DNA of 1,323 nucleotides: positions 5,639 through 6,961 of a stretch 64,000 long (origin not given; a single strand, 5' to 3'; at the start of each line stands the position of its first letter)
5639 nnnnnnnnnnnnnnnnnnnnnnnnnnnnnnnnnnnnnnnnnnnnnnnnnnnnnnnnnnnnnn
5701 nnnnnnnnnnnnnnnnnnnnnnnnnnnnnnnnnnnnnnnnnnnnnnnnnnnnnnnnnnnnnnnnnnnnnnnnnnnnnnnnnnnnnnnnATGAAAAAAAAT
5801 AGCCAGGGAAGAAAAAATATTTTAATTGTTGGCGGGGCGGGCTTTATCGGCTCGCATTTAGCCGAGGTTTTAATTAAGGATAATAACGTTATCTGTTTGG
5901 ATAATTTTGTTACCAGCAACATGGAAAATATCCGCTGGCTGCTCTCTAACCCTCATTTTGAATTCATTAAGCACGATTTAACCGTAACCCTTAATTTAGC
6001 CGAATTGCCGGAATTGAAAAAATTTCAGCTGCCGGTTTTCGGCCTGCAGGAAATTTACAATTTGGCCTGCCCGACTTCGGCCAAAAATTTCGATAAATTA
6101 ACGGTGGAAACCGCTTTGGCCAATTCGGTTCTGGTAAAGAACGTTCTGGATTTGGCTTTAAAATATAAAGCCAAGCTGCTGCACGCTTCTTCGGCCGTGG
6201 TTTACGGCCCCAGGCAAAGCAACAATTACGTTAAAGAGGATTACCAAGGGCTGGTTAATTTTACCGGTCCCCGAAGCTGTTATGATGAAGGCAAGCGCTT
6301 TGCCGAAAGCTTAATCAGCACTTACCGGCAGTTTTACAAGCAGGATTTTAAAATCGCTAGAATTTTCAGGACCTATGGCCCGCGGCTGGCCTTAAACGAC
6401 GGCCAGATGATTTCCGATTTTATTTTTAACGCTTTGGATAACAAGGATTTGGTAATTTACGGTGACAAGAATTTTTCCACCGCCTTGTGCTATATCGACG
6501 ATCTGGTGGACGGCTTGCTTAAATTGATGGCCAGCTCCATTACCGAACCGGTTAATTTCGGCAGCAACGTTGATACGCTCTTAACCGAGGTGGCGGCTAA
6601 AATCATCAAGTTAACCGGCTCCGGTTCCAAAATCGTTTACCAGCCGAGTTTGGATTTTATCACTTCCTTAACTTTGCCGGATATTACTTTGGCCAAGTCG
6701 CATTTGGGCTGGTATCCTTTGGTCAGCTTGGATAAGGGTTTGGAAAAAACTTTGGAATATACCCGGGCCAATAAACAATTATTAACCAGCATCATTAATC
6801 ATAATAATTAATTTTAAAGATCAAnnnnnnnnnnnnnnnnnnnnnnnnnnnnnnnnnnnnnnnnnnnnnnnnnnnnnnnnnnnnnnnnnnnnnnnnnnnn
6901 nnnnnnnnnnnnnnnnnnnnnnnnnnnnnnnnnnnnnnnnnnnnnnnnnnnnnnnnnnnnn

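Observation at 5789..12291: UDP-xylose supply (Ugd plus two UXS paralogs plus a GalE-like enzyme) wired into a GT2/GT4 assembly line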

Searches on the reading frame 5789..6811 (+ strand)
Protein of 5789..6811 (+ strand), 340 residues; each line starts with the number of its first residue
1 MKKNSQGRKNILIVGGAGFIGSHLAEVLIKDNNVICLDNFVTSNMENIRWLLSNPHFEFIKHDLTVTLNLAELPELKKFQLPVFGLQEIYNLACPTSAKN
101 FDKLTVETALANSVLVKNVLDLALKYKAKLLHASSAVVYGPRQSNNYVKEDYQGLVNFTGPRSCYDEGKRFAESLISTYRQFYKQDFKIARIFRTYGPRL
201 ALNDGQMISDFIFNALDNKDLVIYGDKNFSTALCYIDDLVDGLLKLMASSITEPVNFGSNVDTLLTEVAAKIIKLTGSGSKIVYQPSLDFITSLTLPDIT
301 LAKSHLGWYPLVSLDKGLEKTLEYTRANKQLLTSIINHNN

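Call 3: search_protein_families(library=pfam, proteins=[window:5789-6811:+])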
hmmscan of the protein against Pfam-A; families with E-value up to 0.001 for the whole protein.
window:5789-6811:+ (340 aa): 5 families
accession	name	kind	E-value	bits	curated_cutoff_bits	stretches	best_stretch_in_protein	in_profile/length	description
PF01370.27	Epimerase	-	4.1e-34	118.5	20.9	1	11-249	1-227/240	NAD dependent epimerase/dehydratase family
PF16363.11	GDP_Man_Dehyd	-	1.6e-30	107.1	27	1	12-321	1-332/332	GDP-mannose 4,6 dehydratase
PF04321.23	RmlD_sub_bind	-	4.1e-06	26.5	27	1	10-227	2-179/287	RmlD substrate binding domain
PF07993.18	NAD_binding_4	-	5.2e-06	26.2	20.1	0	100-191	100-203/258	Male sterility protein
PF01073.25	3Beta_HSD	-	4.1e-05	23.2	22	1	12-177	1-158/280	3-beta hydroxysteroid dehydrogenase/isomerase family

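Call 5: search_protein_families(library=ncbifam, proteins=[window:5789-6811:+], max_evalue=0.00001)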
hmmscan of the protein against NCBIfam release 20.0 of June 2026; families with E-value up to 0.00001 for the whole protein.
window:5789-6811:+ (340 aa): 14 families
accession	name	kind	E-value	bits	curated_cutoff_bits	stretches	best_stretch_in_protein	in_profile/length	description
TIGR01181.1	dTDP_gluc_dehyt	equivalog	8.7e-24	84.2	365.1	1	10-331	1-317/321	dTDP-glucose 4,6-dehydratase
TIGR04180.1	EDH_00030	hypoth_equivalog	7.8e-18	64.6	475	1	11-284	1-264/297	NAD-dependent 4,6-dehydratase LegB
TIGR01179.1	galE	equivalog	3.8e-16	58.8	262.3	1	10-207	1-188/332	UDP-glucose 4-epimerase GalE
TIGR02197.1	heptose_epim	equivalog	6.7e-16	58.3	274.6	1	11-320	1-308/316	ADP-glyceromanno-heptose 6-epimerase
NF005998.1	PRK08125.1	equivalog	4.5e-15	55.1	777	1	5-247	312-551/649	bifunctional UDP-4-amino-4-deoxy-L-arabinose formyltransferase/UDP-glucuronic acid oxidase ArnA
NF008872.0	PRK11908.1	equivalog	1.3e-14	54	294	1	9-331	2-341/349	bifunctional UDP-4-keto-pentose/UDP-xylose synthase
NF007490.0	PRK10084.1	subfamily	8.9e-14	51.2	649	1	10-334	2-343/361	dTDP-glucose 4,6-dehydratase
NF007582.0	PRK10217.1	equivalog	1.8e-11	43.8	698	1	9-330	2-336/355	dTDP-glucose 4,6-dehydratase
NF047922.1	GDPFucSynFcl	equivalog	9e-10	38.5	500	1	106-325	75-301/308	GDP-L-fucose synthase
NF011728.1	PRK15181.1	equivalog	2.9e-09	36.4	760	1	8-244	15-246/348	Vi polysaccharide biosynthesis UDP-N-acetylglucosaminuronic acid C-4 epimerase TviC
NF043036.1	ErythonDh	equivalog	4.9e-08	32.5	325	1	10-180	2-164/321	D-erythronate dehydrogenase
NF008360.0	PRK11150.1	equivalog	5.2e-08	32.5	452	1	11-280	2-258/310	ADP-glyceromanno-heptose 6-epimerase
TIGR01746.1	Thioester-redct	subfamily_domain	2e-07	30.6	213.35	0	111-189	111-189/371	thioester reductase domain-containing protein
NF007956.0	PRK10675.1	subfamily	1.8e-06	27.3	394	0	10-210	2-192/338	UDP-glucose 4-epimerase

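Call 7: search_solved_structures(query=window:5789-6811:+, max_evalue=1e-10, show_alignments=2)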
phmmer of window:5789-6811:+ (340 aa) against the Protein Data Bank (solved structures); distinct sequences matched with E-value up to 1e-10: 40.
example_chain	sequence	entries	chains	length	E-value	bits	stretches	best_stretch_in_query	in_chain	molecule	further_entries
2b69_A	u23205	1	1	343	5.7e-66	226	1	6-328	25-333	UDP-glucuronate decarboxylase 1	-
4gll_A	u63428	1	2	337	6.3e-66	225.9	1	6-328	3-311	UDP-glucuronic acid decarboxylase 1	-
4m55_A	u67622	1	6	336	3.6e-65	223.4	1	7-328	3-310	UDP-glucuronic acid decarboxylase 1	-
4lk3_A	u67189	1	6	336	5e-65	222.9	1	7-328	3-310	UDP-glucuronic acid decarboxylase 1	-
8vr2_A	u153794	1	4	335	1.1e-24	90.4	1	9-330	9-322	NAD-dependent epimerase/dehydratase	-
4zrm_A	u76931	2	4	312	5.5e-24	88.1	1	9-327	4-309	UDP-glucose 4-epimerase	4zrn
6zl6_A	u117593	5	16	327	4.1e-23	85.2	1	10-326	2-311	Epimerase domain-containing protein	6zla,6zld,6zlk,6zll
6zlj_A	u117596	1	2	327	1.4e-22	83.4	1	10-326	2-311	Epimerase domain-containing protein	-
6bwl_A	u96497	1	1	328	2.7e-22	82.5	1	10-327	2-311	Pal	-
7ys8_A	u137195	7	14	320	7e-20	74.6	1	11-327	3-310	UDP-glucose 4-epimerase | UDP-glucose 4-epimerase along with EC 5.1.3.2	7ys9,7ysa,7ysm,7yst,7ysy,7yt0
6pmh_A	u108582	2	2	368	2e-19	73.1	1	9-332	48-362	UDP-glucose 4-epimerase related protein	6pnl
8du1_A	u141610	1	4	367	8.6e-19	71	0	159-335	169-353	dTDP-glucose 4,6-dehydratase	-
6dnt_A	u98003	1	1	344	3.1e-17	65.9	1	8-244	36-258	NAD-dependent epimerase/dehydratase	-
8rdg_A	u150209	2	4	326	3.6e-17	65.7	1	11-257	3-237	SDR family NAD(P)-dependent oxidoreductase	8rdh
6bi4_A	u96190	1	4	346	6.1e-17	64.9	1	8-330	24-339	dTDP-glucose 4,6-dehydratase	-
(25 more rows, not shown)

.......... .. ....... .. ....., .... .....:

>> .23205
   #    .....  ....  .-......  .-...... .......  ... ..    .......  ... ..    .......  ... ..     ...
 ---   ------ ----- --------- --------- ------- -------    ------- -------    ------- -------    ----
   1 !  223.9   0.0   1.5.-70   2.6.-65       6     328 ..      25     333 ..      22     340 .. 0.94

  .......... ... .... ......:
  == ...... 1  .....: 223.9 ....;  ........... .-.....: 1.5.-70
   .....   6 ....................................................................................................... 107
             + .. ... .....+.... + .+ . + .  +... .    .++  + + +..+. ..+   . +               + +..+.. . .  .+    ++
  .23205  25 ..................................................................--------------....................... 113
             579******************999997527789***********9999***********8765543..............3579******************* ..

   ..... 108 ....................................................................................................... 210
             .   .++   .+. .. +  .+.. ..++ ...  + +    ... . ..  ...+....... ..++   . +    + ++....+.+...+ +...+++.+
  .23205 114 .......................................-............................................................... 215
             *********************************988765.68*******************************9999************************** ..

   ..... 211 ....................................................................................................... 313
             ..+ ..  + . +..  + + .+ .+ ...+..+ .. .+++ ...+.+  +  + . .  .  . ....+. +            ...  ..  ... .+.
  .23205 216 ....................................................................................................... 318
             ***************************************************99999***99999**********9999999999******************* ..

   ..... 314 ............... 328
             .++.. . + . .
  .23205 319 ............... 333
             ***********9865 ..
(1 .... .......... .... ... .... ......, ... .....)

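Call 10: find_homologous_proteins(query=window:5789-6811:+, max_evalue=1e-20)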
Query window:5789-6811:+ (340 aa): 7990 proteins with E <= 1e-20 among 8000 candidates; the best 120 are listed.
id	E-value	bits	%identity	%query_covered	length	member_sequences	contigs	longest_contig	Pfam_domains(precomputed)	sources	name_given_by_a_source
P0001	1.0e-222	756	100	100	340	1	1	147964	PF04321.24,PF16363.12,PF07993.19,PF01370.28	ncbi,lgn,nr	ncbi:MAG: GDP-mannose 4,6-dehydratase [Candidatus Komeilibacteria bacterium]|nr:GDP-mannose 4,6-dehy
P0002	1.5e-191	654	85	100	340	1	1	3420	PF04321.24,PF16363.12,PF01073.26,PF07993.19,PF01370.28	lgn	-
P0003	1.1e-166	572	75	99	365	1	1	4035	PF04321.24,PF16363.12,PF01073.26,PF07993.19,PF01370.28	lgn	-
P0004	4.0e-165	567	75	97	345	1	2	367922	PF04321.24,PF16363.12,PF01073.26,PF07993.19,PF01370.28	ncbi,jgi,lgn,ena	ncbi:MAG: NAD-dependent epimerase/dehydratase family protein [Patescibacteria group bacterium]|jgi:U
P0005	1.5e-163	562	73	99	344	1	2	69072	PF04321.24,PF16363.12,PF01073.26,PF07993.19,PF01370.28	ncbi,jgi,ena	-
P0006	3.6e-163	560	74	99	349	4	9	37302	PF04321.24,PF16363.12,PF01073.26,PF07993.19,PF01370.28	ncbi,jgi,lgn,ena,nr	ncbi:MAG TPA: NAD-dependent epimerase/dehydratase family protein [Patescibacteria group bacterium]|n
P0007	1.4e-162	558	73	99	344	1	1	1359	PF16363.12,PF01073.26,PF07993.19,PF01370.28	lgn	-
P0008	9.4e-162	556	73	99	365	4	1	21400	PF04321.24,PF16363.12,PF01073.26,PF07993.19,PF01370.28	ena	-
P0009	2.7e-161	554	72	99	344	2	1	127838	PF04321.24,PF16363.12,PF01073.26,PF07993.19,PF01370.28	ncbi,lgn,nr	ncbi:MAG: NAD-dependent epimerase/dehydratase family protein [Candidatus Komeilibacteria bacterium]|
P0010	1.1e-160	552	74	99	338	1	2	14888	PF04321.24,PF16363.12,PF01073.26,PF07993.19,PF01370.28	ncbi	-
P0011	3.1e-159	547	71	99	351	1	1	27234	PF04321.24,PF16363.12,PF01073.26,PF07993.19,PF01370.28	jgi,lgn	jgi:UDP-glucuronate decarboxylase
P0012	3.9e-159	547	71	100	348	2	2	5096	PF04321.24,PF16363.12,PF01073.26,PF07993.19,PF01370.28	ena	-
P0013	2.5e-158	544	72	98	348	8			PF04321.24,PF16363.12,PF01073.26,PF07993.19,PF01370.28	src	-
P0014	1.9e-157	541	70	99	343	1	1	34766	PF04321.24,PF16363.12,PF01073.26,PF07993.19,PF01370.28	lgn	-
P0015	2.1e-157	541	71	97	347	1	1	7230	PF04321.24,PF16363.12,PF01073.26,PF07993.19,PF01370.28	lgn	-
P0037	9.1e-135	467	61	97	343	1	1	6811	PF04321.24,PF16363.12,PF02719.22,PF01073.26,PF07993.19,PF01370.28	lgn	-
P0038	1.1e-134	467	61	96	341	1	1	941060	PF04321.24,PF16363.12,PF02719.22,PF01073.26,PF07993.19,PF01370.28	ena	-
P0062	1.2e-123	430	60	96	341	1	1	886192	PF04321.24,PF16363.12,PF02719.22,PF01073.26,PF07993.19,PF01370.28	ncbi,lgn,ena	-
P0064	3.5e-123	429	58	98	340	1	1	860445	PF04321.24,PF16363.12,PF01073.26,PF07993.19,PF01370.28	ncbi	ncbi:MAG: GDP-mannose 4,6-dehydratase [Candidatus Komeilibacteria bacterium]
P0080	4.3e-122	425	58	97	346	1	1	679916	PF04321.24,PF16363.12,PF02719.22,PF01073.26,PF07993.19,PF01370.28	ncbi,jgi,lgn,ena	ncbi:MAG: GDP-mannose 4,6-dehydratase [Patescibacteria group bacterium]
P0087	1.3e-121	424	57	96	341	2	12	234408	PF04321.24,PF16363.12,PF02719.22,PF01073.26,PF07993.19,PF01370.28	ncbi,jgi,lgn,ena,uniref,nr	ncbi:MAG: hypothetical protein A3J62_02265 [Candidatus Buchananbacteria bacterium RIFCSPHIGHO2_02_FU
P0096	2.9e-121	423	58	99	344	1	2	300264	PF16363.12,PF01073.26,PF07993.19,PF01370.28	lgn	-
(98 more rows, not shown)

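Call 13: find_encoding_contigs(protein=P0038, flank=10000, max_places=2)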
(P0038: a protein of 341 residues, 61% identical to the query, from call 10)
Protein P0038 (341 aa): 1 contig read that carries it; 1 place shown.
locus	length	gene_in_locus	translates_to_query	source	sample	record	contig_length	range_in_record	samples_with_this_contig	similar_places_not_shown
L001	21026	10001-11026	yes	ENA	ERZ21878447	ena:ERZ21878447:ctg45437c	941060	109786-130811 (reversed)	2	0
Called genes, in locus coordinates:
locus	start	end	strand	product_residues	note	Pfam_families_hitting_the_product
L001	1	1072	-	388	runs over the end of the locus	PF02397:Bac_transf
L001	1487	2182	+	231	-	PF00318:Ribosomal_S2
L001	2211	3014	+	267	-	PF00889:EF_TS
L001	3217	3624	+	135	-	-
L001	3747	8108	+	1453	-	-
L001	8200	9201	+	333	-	PF00044:Gp_dh_N, PF02800:Gp_dh_C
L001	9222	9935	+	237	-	PF00535:Glycos_transf_2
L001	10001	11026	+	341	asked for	PF04321:RmlD_sub_bind (weak), PF01073:3Beta_HSD, PF01370:Epimerase, PF02719:Polysacc_synt_2 (faint), PF07993:NAD_binding_4 (faint), PF16363:GDP_Man_Dehyd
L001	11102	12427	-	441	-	PF08308:PEGA (weak)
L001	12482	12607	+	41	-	-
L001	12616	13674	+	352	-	PF00953:Glycos_transf_4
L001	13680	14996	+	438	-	PF22694:CtpB_N-like, PF00595:PDZ, PF13180:PDZ_2 (weak), PF17820:PDZ_6, PF03572:Peptidase_S41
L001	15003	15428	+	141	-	PF01281:Ribosomal_L9_N, PF03948:Ribosomal_L9_C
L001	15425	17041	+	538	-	PF06418:CTP_synth_N, PF00117:GATase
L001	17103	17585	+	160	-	PF07963:N_methyl (weak)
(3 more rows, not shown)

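Call 14: find_encoding_contigs(protein=P0062, flank=10000, max_places=2)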
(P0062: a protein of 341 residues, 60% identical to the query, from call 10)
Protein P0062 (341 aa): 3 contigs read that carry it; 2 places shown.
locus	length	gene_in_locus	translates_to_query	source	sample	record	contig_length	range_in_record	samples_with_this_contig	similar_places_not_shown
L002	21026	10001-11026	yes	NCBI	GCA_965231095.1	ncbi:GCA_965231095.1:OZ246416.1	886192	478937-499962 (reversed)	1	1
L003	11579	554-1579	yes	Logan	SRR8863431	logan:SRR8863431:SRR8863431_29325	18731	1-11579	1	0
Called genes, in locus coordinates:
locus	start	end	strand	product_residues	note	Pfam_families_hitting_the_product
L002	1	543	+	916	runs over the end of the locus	PF13205:Big_5, PF02369:Big_1, PF09134:Invasin_D3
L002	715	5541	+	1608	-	PF13205:Big_5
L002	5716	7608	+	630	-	PF13205:Big_5, PF02369:Big_1, PF09134:Invasin_D3, PF02369:Big_1, PF09134:Invasin_D3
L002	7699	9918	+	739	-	PF22148:Fervidolysin_NPro-like (faint), PF00082:Peptidase_S8, PF01839:FG-GAP (faint), PF13517:FG-GAP_3 (weak)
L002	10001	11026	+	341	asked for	PF01073:3Beta_HSD, PF01370:Epimerase, PF02719:Polysacc_synt_2 (weak), PF04321:RmlD_sub_bind, PF16363:GDP_Man_Dehyd, PF07993:NAD_binding_4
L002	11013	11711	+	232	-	PF00535:Glycos_transf_2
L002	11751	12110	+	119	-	PF10066:DUF2304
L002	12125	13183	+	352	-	PF00535:Glycos_transf_2, PF13641:Glyco_tranf_2_3, PF13506:Glyco_transf_21 (weak), PF13632:Glyco_trans_2_3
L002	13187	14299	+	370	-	PF20706:GT4-conflict (faint), PF13439:Glyco_transf_4, PF13579:Glyco_trans_4_4, PF00534:Glycos_transf_1, PF13692:Glyco_trans_1_4, PF13524:Glyco_trans_1_2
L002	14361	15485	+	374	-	PF13439:Glyco_transf_4, PF13579:Glyco_trans_4_4, PF13524:Glyco_trans_1_2 (faint), PF00534:Glycos_transf_1, PF13692:Glyco_trans_1_4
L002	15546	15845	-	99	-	-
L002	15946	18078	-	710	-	-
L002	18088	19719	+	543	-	PF13231:PMT_2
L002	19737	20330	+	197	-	-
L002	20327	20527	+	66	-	-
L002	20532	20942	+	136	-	PF11969:DcpS_C, PF01230:HIT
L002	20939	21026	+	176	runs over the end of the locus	PF28549:NDPSase_N, PF00293:NUDIX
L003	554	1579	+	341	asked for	PF01073:3Beta_HSD, PF01370:Epimerase, PF02719:Polysacc_synt_2 (weak), PF04321:RmlD_sub_bind, PF16363:GDP_Man_Dehyd, PF07993:NAD_binding_4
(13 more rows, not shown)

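Call 15: find_encoding_contigs(protein=P0087, flank=10000, max_places=2)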
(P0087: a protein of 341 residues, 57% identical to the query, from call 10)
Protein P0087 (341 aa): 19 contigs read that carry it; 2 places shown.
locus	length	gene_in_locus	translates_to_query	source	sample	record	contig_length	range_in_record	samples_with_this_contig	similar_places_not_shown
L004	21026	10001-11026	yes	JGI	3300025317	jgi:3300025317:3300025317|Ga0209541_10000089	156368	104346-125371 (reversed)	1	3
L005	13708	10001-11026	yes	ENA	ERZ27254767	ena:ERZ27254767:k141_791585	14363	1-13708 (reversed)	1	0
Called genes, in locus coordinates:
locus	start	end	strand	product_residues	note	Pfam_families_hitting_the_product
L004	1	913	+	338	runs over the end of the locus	PF00535:Glycos_transf_2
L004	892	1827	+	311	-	PF01073:3Beta_HSD, PF01370:Epimerase, PF02719:Polysacc_synt_2 (faint), PF04321:RmlD_sub_bind, PF16363:GDP_Man_Dehyd, PF07993:NAD_binding_4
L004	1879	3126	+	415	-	PF01041:DegT_DnrJ_EryC1, PF01212:Beta_elim_lyase (faint), PF01053:Cys_Met_Meta_PP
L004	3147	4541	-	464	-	PF02397:Bac_transf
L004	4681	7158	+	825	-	PF04932:Wzy_C, PF21033:RMD1-3 (faint), PF13431:TPR_17 (faint), PF12569:NatA_aux_su (faint), PF13428:TPR_14 (faint), PF14559:TPR_19 (faint), PF23914:TPR_CcmH_CycH (faint), PF00515:TPR_1 (faint), +4 more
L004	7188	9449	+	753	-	PF00082:Peptidase_S8, PF01839:FG-GAP (faint), PF13517:FG-GAP_3 (weak)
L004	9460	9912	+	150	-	PF04138:GtrA_DPMS_TM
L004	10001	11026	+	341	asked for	PF04321:RmlD_sub_bind (weak), PF01073:3Beta_HSD, PF01370:Epimerase, PF02719:Polysacc_synt_2, PF07993:NAD_binding_4, PF16363:GDP_Man_Dehyd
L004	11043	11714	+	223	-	PF00535:Glycos_transf_2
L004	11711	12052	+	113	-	PF10066:DUF2304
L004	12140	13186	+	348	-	PF00535:Glycos_transf_2, PF10111:Glyco_tranf_2_2 (weak), PF13641:Glyco_tranf_2_3, PF13632:Glyco_trans_2_3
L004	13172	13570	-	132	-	PF02643:DUF192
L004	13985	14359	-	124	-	PF24709:DUF7670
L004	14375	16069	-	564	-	-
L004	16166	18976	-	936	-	PF02517:Rce1-like (weak)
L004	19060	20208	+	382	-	PF08323:Glyco_transf_5 (weak), PF13439:Glyco_transf_4, PF13579:Glyco_trans_4_4, PF20706:GT4-conflict, PF00534:Glycos_transf_1, PF13692:Glyco_trans_1_4, PF13524:Glyco_trans_1_2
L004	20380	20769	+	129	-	PF04892:VanZ-LLP1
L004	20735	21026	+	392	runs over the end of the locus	PF13439:Glyco_transf_4, PF13579:Glyco_trans_4_4, PF00534:Glycos_transf_1, PF13692:Glyco_trans_1_4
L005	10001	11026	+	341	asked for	PF04321:RmlD_sub_bind (weak), PF01073:3Beta_HSD, PF01370:Epimerase, PF02719:Polysacc_synt_2, PF07993:NAD_binding_4, PF16363:GDP_Man_Dehyd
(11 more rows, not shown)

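Call 17: find_related_loci(query=A1, collection=genome_contigs, flank=10000)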
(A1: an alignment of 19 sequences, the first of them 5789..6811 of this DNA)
Query A1 (340 aa) in genome_contigs; peptide patterns used: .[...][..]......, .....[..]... (x = any residue, [..] = any of these).
600 stretches matched a pattern (row limit reached: there are more); 540 encode a relative of the query (tblastn E <= 1e-3); the best 80 are kept; 80 distinct loci.
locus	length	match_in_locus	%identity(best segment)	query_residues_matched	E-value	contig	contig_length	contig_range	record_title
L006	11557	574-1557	53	8-333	1e-117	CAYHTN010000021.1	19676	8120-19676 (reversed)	MAG TPA_asm: uncultured Gammaproteobacteria bacterium isolate ERP119705_co15_29 genome assembly, contig: NODE_2656_lengt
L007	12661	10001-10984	53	8-331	8e-113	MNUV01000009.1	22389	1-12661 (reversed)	MAG: Candidatus Falkowbacteria bacterium CG1_02_41_21 cg1_0.2_scaffold_1784_c, whole genome shotgun sequence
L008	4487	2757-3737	51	8-332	7e-109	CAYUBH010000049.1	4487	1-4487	MAG TPA_asm: uncultured Gammaproteobacteria bacterium isolate binchicken_co346_22 genome assembly, contig: NODE_7088_len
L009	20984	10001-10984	51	8-333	2e-107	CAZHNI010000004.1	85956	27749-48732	MAG TPA_asm: uncultured Gammaproteobacteria bacterium isolate SRP257259_co1_325 genome assembly, contig: NODE_234_length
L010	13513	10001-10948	42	8-335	5e-82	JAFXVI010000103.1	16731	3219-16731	MAG: Lachnospiraceae bacterium isolate RGIG6779 Sheep_Rumen-3__c1517708, whole genome shotgun sequence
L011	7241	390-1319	43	5-326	1e-81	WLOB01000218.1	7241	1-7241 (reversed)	MAG: Actinomycetota bacterium isolate UFOp-RH-23may17-358 RH-23may17-358-c218, whole genome shotgun sequence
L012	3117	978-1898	43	8-328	3e-82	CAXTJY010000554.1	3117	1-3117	MAG TPA_asm: uncultured Rhodovarius sp. isolate public_SRR11456921_metawrap_bin.15 genome assembly, contig: public_SRR11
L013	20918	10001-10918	43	8-324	8e-81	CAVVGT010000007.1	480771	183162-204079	MAG: uncultured beta proteobacterium isolate MFD02242.bin.1.156 genome assembly, contig: contig_25483, whole genome shot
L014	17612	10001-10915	44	9-324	6e-80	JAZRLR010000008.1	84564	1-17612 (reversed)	MAG: Bacteroidaceae bacterium isolate T1900045430_YK20190121.MAGScoT_cleanbin_000005 SGB_7094_k141_2974148, whole genome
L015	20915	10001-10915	43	8-324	2e-79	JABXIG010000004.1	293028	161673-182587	MAG: Methylocystaceae bacterium isolate HF-Din02 c_000000024011, whole genome shotgun sequence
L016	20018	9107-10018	43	9-324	2e-79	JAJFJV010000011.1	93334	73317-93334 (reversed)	MAG: Gammaproteobacteria bacterium isolate OFTM98 OFTM98_10, whole genome shotgun sequence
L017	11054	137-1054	44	8-324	2e-79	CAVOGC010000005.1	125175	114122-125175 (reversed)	MAG: uncultured Gammaproteobacteria bacterium isolate MFD09964.bin.1.117 genome assembly, contig: contig_13245, whole ge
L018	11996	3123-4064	43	1-326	3e-79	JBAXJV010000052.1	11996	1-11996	MAG: bacterium isolate ELA384 MAG384_52, whole genome shotgun sequence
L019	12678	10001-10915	42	8-324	7e-79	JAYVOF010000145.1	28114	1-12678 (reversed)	MAG: Rhodospirillales bacterium isolate GL68_DN_concoct_93 GL68_DN_concoct_93_144, whole genome shotgun sequence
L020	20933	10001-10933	44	5-327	1e-78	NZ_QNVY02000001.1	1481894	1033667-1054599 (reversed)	Flavobacterium petrolei strain Kopri-42 1, whole genome shotgun sequence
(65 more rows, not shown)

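Call 18: find_related_loci(query=window:5789-6811:+, collection=metagenome_contigs, flank=10000)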
Query window:5789-6811:+ (340 aa) in metagenome_contigs; peptide patterns used: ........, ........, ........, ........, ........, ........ (x = any residue, [..] = any of these).
449 stretches matched a pattern; 341 encode a relative of the query (tblastn E <= 1e-3); the best 80 are kept; 80 distinct loci.
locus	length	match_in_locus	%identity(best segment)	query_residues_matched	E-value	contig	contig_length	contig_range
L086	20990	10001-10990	75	8-337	6e-172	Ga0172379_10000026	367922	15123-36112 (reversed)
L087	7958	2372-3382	74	4-339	2e-170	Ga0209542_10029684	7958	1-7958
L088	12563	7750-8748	70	7-339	4e-165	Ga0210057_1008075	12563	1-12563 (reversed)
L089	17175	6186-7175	55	8-336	2e-119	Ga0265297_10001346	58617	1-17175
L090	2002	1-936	55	20-331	3e-119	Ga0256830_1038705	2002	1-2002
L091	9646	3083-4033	53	7-323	1e-111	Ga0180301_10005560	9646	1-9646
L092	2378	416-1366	53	7-323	6e-117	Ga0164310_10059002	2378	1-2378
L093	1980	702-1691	51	1-329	6e-118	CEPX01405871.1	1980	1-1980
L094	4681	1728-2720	50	4-329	9e-103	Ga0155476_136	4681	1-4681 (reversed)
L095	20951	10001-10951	50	7-322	3e-100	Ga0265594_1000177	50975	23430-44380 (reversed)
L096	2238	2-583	75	148-340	1e-97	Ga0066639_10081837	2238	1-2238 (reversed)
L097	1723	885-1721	52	2-278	3e-94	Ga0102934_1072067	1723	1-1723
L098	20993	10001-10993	50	4-329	2e-102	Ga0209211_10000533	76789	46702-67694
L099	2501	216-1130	45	8-324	3e-88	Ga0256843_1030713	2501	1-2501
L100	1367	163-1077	45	10-326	5e-89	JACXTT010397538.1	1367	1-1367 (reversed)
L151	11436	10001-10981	55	8-332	6e-113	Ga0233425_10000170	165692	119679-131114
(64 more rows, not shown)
